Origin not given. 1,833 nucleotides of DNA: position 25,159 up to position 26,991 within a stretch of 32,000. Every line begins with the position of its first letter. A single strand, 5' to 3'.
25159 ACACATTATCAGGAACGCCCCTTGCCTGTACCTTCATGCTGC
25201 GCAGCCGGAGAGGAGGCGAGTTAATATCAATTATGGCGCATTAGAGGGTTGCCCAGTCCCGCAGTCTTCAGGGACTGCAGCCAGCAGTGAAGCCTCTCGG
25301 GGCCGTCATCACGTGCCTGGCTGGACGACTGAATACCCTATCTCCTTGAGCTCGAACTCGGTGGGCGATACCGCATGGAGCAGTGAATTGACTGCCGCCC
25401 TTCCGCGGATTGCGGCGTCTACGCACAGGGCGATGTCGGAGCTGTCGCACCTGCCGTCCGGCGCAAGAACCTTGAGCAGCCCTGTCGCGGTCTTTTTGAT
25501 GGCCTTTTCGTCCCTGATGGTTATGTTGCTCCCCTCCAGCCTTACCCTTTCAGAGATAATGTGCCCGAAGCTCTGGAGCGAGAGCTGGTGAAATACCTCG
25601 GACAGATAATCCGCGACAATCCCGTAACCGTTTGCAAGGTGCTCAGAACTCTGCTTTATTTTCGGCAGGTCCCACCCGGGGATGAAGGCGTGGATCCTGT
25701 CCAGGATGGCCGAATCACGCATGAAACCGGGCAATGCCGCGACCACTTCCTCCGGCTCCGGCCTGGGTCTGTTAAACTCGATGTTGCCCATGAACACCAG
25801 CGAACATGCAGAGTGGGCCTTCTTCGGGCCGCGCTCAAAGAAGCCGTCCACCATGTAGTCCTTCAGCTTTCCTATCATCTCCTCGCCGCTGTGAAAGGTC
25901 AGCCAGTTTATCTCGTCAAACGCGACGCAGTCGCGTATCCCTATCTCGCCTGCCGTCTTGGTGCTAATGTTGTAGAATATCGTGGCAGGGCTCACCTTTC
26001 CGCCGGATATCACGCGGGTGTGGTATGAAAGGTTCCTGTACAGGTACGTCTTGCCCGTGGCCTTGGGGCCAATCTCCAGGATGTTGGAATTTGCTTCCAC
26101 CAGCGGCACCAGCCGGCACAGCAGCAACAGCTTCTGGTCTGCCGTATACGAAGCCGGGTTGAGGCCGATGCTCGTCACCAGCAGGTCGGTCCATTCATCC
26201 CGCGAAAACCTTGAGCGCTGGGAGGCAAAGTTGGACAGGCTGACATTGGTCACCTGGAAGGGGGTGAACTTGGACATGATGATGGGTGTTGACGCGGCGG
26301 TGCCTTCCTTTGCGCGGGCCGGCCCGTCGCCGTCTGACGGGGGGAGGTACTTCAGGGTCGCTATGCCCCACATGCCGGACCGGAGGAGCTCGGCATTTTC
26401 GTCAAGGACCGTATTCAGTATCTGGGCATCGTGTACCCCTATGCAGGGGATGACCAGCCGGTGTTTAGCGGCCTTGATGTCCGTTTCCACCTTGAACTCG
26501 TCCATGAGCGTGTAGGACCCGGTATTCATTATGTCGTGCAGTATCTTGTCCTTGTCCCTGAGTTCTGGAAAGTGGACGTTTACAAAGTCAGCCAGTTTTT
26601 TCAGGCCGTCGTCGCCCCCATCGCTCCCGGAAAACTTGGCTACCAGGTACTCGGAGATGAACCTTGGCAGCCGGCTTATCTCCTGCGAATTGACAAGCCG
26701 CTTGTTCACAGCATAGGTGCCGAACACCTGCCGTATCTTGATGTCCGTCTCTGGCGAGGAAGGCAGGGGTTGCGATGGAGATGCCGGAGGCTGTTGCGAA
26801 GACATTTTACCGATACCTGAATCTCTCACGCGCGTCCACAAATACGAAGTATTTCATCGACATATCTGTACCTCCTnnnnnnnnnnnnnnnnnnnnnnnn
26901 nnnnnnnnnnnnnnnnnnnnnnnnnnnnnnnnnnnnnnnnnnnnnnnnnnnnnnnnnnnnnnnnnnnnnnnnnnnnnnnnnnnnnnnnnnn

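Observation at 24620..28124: Orphan BrxL-like AAA+ ATPase (no Lon domain, no BREX core) in a cassette with a SWIM zinc-finger protein and an MM3350/pRiA4b-ORF3-like protein: candidate undescribed system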

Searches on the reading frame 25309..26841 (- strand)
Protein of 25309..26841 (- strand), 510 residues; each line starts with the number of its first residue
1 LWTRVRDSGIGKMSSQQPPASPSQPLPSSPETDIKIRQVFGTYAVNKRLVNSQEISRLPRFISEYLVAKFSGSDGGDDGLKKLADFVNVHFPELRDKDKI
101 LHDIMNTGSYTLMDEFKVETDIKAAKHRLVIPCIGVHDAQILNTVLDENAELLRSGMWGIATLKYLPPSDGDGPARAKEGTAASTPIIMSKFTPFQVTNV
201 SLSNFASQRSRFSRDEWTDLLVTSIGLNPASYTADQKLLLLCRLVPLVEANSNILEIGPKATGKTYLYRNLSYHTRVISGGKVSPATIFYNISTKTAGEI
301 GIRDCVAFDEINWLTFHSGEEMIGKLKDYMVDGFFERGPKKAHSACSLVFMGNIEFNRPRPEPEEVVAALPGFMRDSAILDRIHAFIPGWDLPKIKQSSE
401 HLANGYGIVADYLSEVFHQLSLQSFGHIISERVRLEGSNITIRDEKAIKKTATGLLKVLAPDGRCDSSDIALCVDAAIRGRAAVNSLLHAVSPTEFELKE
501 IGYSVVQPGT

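Call 3: search_protein_families(library=pfam, proteins=[window:25309-26841:-], max_evalue=0.01)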
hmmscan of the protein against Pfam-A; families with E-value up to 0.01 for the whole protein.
window:25309-26841:- (510 aa): 2 families
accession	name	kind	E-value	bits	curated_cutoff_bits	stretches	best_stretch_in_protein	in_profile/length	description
PF13337.12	BrxL_ATPase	-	5.4e-107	357.7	25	1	188-499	2-310/313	Lon-like protease BrxL-like, ATPase domain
PF20442.3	BrxL_N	-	1.3e-27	96.7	28.2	1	38-165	1-132/132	BREX system Lon protease-like protein BrxL N-terminal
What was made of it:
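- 25309..26841 (-): Short (Lon-less) BrxL-family AAA+ ATPase. It is 510 aa from TTG 26841. The more likely start is ATG 26805 (498 aa, as in P0001). BrxL_N 1e-27 and BrxL_ATPase 5e-107 (call 3).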

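Call 4: search_protein_families(library=padloc, proteins=[window:25309-26841:-], max_evalue=0.01)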
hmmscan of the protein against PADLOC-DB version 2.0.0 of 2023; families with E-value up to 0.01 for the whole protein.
window:25309-26841:- (510 aa): 5 families
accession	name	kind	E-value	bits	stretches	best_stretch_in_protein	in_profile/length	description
PDLC02506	BrxL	-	1.1e-104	349.1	1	31-503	7-471/680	BrxL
PDLC02508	BrxL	-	3.1e-99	331.1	1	31-502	3-464/698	BrxL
PDLC02505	BrxL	-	1e-89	299.7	1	31-497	3-469/482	BrxL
PDLC02507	BrxL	-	2.8e-68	228.9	1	35-491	17-463/482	BrxL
PDLC02509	BrxL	-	3.6e-67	225.2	2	185-508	197-522/535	BrxL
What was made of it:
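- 25309..26841 (-): PADLOC BrxL 1e-104 (call 4).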

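Call 5: search_protein_families(library=ncbifam, proteins=[window:25309-26841:-], max_evalue=0.01)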
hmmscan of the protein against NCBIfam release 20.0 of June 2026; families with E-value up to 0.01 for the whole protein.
window:25309-26841:- (510 aa): 2 families
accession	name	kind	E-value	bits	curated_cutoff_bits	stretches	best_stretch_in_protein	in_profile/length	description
TIGR02688.1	TIGR02688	equivalog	1.4e-136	455.8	329.3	1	36-492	1-448/449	BREX system Lon protease-like protein BrxL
TIGR02653.1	Lon_rel_chp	hypoth_equivalog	3.2e-94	316.6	628.25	1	31-498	3-461/675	protease Lon-related BREX system protein BrxL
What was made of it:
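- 25309..26841 (-): TIGR02688 at 455.8 bits, above the 329.3 cut-off (call 5).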

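Call 11: find_homologous_proteins(query=window:25309-26841:-, max_evalue=1e-10)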
Query window:25309-26841:- (510 aa): 848 proteins with E <= 1e-10 among 8000 candidates; the best 120 are listed.
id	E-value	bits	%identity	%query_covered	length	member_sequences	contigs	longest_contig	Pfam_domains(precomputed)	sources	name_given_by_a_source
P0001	0.0e+0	1126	100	98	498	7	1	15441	PF20442.4,PF13337.13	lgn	-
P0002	8.7e-260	880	80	93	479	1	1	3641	PF20442.4,PF13337.13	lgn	-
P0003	7.6e-229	778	71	94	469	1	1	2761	PF20442.4,PF13337.13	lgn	-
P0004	3.3e-224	763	71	92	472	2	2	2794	PF20442.4,PF13337.13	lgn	-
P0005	1.5e-222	758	69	93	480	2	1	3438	PF20442.4,PF13337.13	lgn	-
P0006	2.3e-222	757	70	93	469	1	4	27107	PF20442.4,PF13337.13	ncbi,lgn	ncbi:MAG: BREX system Lon protease-like protein BrxL [Nitrososphaerales archaeon]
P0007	1.1e-221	755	69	93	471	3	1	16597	PF20442.4,PF13337.13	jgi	-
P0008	2.3e-219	747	67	95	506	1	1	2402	PF20442.4,PF13337.13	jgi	jgi:ATP-dependent Lon protease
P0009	2.6e-216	737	67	93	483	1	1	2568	PF20442.4,PF13337.13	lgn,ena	-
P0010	2.1e-215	734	66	93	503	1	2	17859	PF20442.4,PF13337.13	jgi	-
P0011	2.9e-212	724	66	93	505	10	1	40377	PF20442.4,PF13337.13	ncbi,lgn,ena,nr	ncbi:MAG: BREX system Lon protease-like protein BrxL [Thaumarchaeota archaeon]|nr:MAG: BREX system L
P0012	4.3e-211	720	66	93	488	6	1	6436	PF20442.4,PF13337.13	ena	-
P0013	1.1e-209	715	64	93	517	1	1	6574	PF20442.4,PF13337.13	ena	-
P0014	2.4e-209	714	67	94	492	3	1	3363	PF20442.4,PF13337.13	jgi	jgi:ATP-dependent Lon protease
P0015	5.6e-209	713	64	94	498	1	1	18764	PF20442.4,PF13337.13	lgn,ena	-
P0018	6.6e-202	690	66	93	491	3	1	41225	PF20442.4,PF13337.13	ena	-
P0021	5.6e-201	687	63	96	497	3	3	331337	PF20442.4,PF13337.13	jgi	jgi:ATP-dependent Lon protease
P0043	1.2e-195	669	62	93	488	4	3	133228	PF20442.4,PF13337.13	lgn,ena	-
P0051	8.3e-192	656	62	95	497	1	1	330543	PF20442.4,PF13337.13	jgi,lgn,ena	-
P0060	4.9e-169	581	57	93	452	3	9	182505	PF20442.4,PF13337.13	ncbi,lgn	ncbi:MAG: BREX system Lon protease-like protein BrxL [Candidatus Nitrosocaldaceae archaeon]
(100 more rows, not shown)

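Call 12: find_encoding_contigs(protein=P0021, flank=10000, max_places=3)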
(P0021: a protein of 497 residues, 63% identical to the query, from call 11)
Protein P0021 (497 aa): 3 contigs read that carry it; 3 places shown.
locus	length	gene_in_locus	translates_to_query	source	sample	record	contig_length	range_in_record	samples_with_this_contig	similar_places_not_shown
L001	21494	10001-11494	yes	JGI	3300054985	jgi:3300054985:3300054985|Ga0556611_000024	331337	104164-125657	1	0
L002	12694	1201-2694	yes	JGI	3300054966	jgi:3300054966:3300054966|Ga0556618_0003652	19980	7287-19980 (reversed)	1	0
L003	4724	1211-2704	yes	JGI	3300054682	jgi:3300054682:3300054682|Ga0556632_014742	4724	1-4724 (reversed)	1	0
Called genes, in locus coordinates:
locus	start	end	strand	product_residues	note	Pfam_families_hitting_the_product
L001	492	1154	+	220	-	-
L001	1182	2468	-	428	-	PF07690:MFS_1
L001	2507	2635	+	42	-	-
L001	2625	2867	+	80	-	-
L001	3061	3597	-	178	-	PF03551:PadR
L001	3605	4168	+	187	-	PF07282:Cas12f1-like_TNB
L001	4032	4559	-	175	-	-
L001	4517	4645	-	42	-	-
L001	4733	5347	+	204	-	PF24161:CCDC39 (weak)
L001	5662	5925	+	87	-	-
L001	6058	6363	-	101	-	-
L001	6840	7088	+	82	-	PF14947:HTH_45, PF14277:DUF4364 (weak)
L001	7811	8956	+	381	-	PF27234:MJ0013 (faint), PF07282:Cas12f1-like_TNB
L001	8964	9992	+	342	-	-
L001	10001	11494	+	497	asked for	PF20442:BrxL_N, PF13337:BrxL_ATPase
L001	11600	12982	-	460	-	-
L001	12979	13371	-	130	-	-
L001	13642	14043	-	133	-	-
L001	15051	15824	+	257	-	PF13240:Zn_Ribbon_1 (weak), PF13248:Zn_ribbon_3 (weak), PF04893:Yip1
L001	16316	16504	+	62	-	-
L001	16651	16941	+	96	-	-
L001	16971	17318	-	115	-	-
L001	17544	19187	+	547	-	PF28525:DUF8424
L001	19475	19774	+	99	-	-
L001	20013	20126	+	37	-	-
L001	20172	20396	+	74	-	-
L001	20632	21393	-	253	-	PF00106:adh_short, PF08659:KR, PF23441:SDR, PF13561:adh_short_C2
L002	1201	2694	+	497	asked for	PF20442:BrxL_N, PF13337:BrxL_ATPase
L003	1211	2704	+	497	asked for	PF20442:BrxL_N, PF13337:BrxL_ATPase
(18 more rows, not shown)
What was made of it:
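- TnpB genes lie next to the pair in L001 (call 12).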

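Call 13: find_encoding_contigs(protein=P0011, flank=10000, max_places=2)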
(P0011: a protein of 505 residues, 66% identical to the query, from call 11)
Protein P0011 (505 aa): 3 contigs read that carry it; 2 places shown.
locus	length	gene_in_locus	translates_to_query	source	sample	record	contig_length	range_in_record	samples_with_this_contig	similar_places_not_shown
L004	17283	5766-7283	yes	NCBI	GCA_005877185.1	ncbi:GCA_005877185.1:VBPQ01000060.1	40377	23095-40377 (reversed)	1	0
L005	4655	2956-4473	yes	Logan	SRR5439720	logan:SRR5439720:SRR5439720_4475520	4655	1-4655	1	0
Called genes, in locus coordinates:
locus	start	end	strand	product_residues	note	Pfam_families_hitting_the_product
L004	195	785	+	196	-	-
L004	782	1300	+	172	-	PF02566:OsmC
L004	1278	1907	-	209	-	PF12773:DZR (faint), PF13240:Zn_Ribbon_1, PF06271:RDD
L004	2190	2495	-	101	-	PF01176:eIF-1a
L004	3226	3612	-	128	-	PF01850:PIN (weak)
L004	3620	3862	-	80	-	PF04014:MazE_antitoxin (weak)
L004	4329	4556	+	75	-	-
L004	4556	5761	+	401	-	-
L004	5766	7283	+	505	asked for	PF20442:BrxL_N, PF13337:BrxL_ATPase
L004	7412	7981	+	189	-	-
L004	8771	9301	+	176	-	PF12900:Pyridox_ox_2, PF01243:PNPOx_N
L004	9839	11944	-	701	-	PF02589:LUD_dom, PF00037:Fer4 (faint), PF12837:Fer4_6 (faint), PF12838:Fer4_7 (faint), PF13187:Fer4_9 (faint), PF13183:Fer4_8, PF13484:Fer4_16 (weak), PF13534:Fer4_17, +3 more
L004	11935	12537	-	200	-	PF02589:LUD_dom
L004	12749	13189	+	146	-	PF01361:Tautomerase (weak)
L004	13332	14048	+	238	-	PF00561:Abhydrolase_1, PF12697:Abhydrolase_6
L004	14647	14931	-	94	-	-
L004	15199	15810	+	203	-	-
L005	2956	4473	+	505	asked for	PF20442:BrxL_N, PF13337:BrxL_ATPase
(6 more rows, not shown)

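Call 14: find_encoding_contigs(protein=P0060, flank=10000, max_places=2)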
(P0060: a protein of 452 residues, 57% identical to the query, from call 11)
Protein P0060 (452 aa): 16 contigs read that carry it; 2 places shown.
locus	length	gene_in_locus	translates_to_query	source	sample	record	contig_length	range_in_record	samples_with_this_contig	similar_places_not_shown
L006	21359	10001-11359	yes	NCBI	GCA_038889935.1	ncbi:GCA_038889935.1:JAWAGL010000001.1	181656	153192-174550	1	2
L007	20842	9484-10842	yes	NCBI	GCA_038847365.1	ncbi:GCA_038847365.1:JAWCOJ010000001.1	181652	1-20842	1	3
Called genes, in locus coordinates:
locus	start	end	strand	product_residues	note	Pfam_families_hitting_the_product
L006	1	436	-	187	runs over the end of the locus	PF04896:AmoC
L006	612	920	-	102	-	PF00355:Rieske, PF13806:Rieske_2, PF22543:Rieske_4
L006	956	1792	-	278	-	PF01557:FAA_hydrolase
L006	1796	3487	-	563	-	PF00749:tRNA-synt_1c, PF03950:tRNA-synt_1c_C, PF20974:tRNA-synt_1c_C2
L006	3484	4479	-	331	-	PF00348:polyprenyl_synt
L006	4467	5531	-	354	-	PF01070:FMN_dh, PF01645:Glu_synthase (weak)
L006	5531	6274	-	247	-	PF00696:AA_kinase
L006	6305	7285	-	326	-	PF00288:GHMP_kinases_N, PF08544:GHMP_kinases_C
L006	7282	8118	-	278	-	PF01875:Memo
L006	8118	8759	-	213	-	PF00318:Ribosomal_S2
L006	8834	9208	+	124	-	PF14464:Prok-JAB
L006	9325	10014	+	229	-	-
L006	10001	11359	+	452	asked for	PF20442:BrxL_N, PF13337:BrxL_ATPase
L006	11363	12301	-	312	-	PF00037:Fer4 (weak), PF12837:Fer4_6 (faint), PF13237:Fer4_10 (weak), PF14697:Fer4_21 (weak), PF12838:Fer4_7 (weak), PF13187:Fer4_9 (weak)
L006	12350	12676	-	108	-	-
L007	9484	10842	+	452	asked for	PF20442:BrxL_N, PF13337:BrxL_ATPase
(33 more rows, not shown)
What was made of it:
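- The chromosomal position is stable in Nitrosocaldaceae (call 14).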

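Call 20: find_related_loci(query=A2, collection=genome_contigs, flank=10000)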
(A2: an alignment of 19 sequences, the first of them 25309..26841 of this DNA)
Query A2 (510 aa) in genome_contigs; peptide patterns used: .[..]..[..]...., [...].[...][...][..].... (x = any residue, [..] = any of these).
511 stretches matched a pattern; 95 encode a relative of the query (tblastn E <= 1e-3); the best 80 are kept; 80 distinct loci.
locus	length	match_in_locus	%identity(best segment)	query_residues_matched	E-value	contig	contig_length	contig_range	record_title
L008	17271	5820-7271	66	35-508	0e+0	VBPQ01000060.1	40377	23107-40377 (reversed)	MAG: Thaumarchaeota archaeon isolate TA_14 14_1009_16_40cm_scaffold_7573, whole genome shotgun sequence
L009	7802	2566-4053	60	3-505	0e+0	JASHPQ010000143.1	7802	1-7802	MAG: Nitrososphaerales archaeon isolate JOPF053 JOPF_AWAY_contig_579544, whole genome shotgun sequence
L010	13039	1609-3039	66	31-504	0e+0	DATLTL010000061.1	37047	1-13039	MAG TPA_asm: Nitrososphaerales archaeon isolate SMAG_U13955 k141_1039609, whole genome shotgun sequence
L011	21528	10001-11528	65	8-506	0e+0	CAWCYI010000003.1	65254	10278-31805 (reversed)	MAG: uncultured Nitrososphaerota archaeon isolate MFD09222.bin.2.173 genome assembly, contig: contig_139749, whole genom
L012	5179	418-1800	65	33-505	0e+0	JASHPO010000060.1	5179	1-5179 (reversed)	MAG: Nitrososphaerales archaeon isolate JOPF051 JOPF_NEAR_contig_524006, whole genome shotgun sequence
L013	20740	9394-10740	57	32-506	1e-174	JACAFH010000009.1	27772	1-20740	MAG: Candidatus Nitrosothermus koennekii isolate QQ.bins.88 NODE_9_length_27772_cov_12.2343, whole genome shotgun sequen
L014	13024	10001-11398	47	35-505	2e-152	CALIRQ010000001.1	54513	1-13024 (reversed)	MAG: uncultured archaeon isolate S1_Bin_METABAT__214_1 genome assembly, contig: c_000001388505, whole genome shotgun seq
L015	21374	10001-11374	51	35-505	2e-151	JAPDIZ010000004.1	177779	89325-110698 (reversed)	MAG: Candidatus Bathyarchaeota archaeon isolate S4B2_HD70 c_000000000030, whole genome shotgun sequence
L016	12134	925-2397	45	16-505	9e-149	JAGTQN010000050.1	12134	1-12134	MAG: Candidatus Bathyarchaeota archaeon isolate QZM_A2_bin_28 QZM_A2_bin_28_scaffold_3061_curated, whole genome shotgun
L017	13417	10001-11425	47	26-505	4e-148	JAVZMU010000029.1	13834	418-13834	MAG: Nitrososphaerales archaeon isolate DRTY-6_201912_bins_25 DRTY-6_201912_bins_25_scaffold_29, whole genome shotgun se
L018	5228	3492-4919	46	26-505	7e-145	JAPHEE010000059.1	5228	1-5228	MAG: Candidatus Alkanophaga volatiphilum isolate MCA70_species_1 c_000000000059, whole genome shotgun sequence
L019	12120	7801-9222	46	26-504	2e-142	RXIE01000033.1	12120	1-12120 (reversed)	MAG: Methanophagales archaeon ANME-1-THS DGJ9_scaffold_4223, whole genome shotgun sequence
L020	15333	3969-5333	46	34-505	1e-140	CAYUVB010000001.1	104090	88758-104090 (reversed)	MAG TPA_asm: uncultured Desulfurococcales archaeon isolate binchicken_co6_386 genome assembly, contig: NODE_51_length_10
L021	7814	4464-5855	47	30-501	5e-140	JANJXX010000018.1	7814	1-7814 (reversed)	MAG: Crenarchaeota archaeon isolate JZ-1.bin_83 NODE_18_length_7814_cov_2.25016, whole genome shotgun sequence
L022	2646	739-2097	47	34-505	3e-147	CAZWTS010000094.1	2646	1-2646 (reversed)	MAG TPA_asm: uncultured Desulfurococcales archaeon isolate binchicken_co219_299 genome assembly, contig: k141_623859, wh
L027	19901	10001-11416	45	28-503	1e-137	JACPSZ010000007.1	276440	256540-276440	MAG: Thaumarchaeota archaeon isolate NC_groundwater_719_Ag_S-0.2um_45_15 S36_SO-2_scaffold_38968, whole genome shotgun s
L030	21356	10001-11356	45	35-505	5e-137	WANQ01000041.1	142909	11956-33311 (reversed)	MAG: Pyrodictiaceae archaeon isolate S141_63_esom k151_78767, whole genome shotgun sequence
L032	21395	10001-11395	44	35-505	3e-136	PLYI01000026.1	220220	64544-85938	MAG: Candidatus Bathyarchaeota archaeon isolate palsa_989 73.20120700_P3D.286_contig_98232, whole genome shotgun sequenc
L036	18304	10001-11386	46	35-505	1e-135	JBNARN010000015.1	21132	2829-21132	MAG: Candidatus Bathyarchaeales archaeon isolate Kamch4316-2DMB-16 bin3.fa-15, whole genome shotgun sequence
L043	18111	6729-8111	49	31-501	7e-138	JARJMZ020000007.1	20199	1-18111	MAG: Thermoprotei archaeon isolate MAG_11 k141_224158, whole genome shotgun sequence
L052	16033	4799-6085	42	57-496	9e-116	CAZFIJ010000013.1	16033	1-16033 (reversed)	MAG TPA_asm: uncultured Nitrososphaerota archaeon isolate binchicken_co25_126 genome assembly, contig: k141_26135, whole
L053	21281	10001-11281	41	57-497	2e-113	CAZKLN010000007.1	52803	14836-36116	MAG TPA_asm: uncultured Thermofilaceae archaeon isolate SRP141552_co1_139 genome assembly, contig: NODE_201_length_52803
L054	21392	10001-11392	45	32-505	3e-130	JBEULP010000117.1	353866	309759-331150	MAG: Infirmifilum sp. isolate KC_020 contig125, whole genome shotgun sequence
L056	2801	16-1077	50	151-506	1e-110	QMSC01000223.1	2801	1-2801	MAG: Thermoprotei archaeon isolate B14_G17 B14_Guay17_scaffold_26628, whole genome shotgun sequence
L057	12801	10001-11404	40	35-505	9e-107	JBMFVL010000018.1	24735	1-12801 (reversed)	MAG: Thermoplasmata archaeon isolate KM4348-28 NODE_18_length_24735_cov_6.034431, whole genome shotgun sequence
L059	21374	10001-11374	45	35-501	6e-133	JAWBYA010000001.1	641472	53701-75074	MAG: Sulfolobales archaeon isolate JZ-1_201901_bins_11 JZ-1_201901_bins_11_scaffold_1, whole genome shotgun sequence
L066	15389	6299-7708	44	28-505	1e-122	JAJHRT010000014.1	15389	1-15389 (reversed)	MAG: Thermofilum sp. isolate Bin P1 scaffold_188_c1, whole genome shotgun sequence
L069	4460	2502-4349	49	33-505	3e-92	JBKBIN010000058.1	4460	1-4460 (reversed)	MAG: Candidatus Ratteibacteria bacterium isolate 21I_069.bin.64 NODE_58_length_4460_cov_4.100160, whole genome shotgun s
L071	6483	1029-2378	36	35-496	2e-85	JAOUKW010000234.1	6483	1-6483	MAG: Candidatus Heimdallarchaeota archaeon isolate 8_1_Jan_SF_Bin58 8_1_Jan_SF_Bin58_scaffold_7765_c1, whole genome shot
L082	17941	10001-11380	32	31-496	4e-70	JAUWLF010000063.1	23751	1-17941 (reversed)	MAG: Chloroflexota bacterium isolate CSMAG_2365 CSMAG_2365_k141_938547_length_23751_cov_21.9609, whole genome shotgun se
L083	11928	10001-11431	44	24-505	1e-138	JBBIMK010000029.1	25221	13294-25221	MAG: bacterium isolate BQF170218_bin_230 NODE_2245_length_25221_cov_9.698442, whole genome shotgun sequence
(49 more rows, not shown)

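Call 26: search_protein_families(library=pfam, proteins=[L083:5094-8885:+, L043:493-3459:+, L036:6706-9969:+, L059:11392-12213:+, L056:1919-2434:+, L082:7515-9959:+, L014:6523-9972:+, L014:11418-12332:+, L030:11375-13009:+], max_evalue=0.001)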
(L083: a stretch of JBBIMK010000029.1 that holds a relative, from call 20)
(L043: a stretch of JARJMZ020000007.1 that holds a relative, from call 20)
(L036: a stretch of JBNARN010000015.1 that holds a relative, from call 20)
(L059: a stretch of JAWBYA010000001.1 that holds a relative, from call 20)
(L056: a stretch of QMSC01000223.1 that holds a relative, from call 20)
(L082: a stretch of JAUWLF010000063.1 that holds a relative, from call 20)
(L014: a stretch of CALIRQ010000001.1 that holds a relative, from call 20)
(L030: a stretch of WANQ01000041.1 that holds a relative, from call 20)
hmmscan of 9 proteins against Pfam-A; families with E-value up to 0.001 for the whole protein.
L083:5094-8885:+ (1263 aa): 3 families
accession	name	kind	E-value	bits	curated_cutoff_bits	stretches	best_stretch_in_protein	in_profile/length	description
PF07669.17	Eco57I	-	4.1e-14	53.5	25.3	1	458-714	2-153/171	Eco57I restriction-modification methylase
PF02384.22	N6_Mtase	-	8.7e-11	42.1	20.4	1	374-478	4-99/311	N-6 DNA Methylase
PF20473.4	MmeI_Mtase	-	9.4e-07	28.7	27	1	418-482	22-88/259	MmeI, DNA-methyltransferase domain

L043:493-3459:+ (988 aa): 1 family
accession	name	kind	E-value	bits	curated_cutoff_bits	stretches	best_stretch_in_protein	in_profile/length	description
PF01170.24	UPF0020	-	2.4e-05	24.6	22.3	0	110-145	29-64/197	RMKL-like, methyltransferase domain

L036:6706-9969:+ (1087 aa): 0 families

L059:11392-12213:+ (273 aa): 0 families

L056:1919-2434:+ (171 aa): 0 families

L082:7515-9959:+ (814 aa): 1 family
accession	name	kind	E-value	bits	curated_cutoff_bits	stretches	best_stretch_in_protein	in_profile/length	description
PF08665.17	PglZ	-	1.6e-16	61.2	25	1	453-623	1-175/179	PglZ domain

L014:6523-9972:+ (1149 aa): 1 family
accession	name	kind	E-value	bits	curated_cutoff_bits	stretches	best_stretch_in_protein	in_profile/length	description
PF04465.17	DUF499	-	3e-21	75.4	23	1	146-562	46-497/1024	Protein of unknown function (DUF499)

L014:11418-12332:+ (304 aa): 0 families

L030:11375-13009:+ (544 aa): 0 families
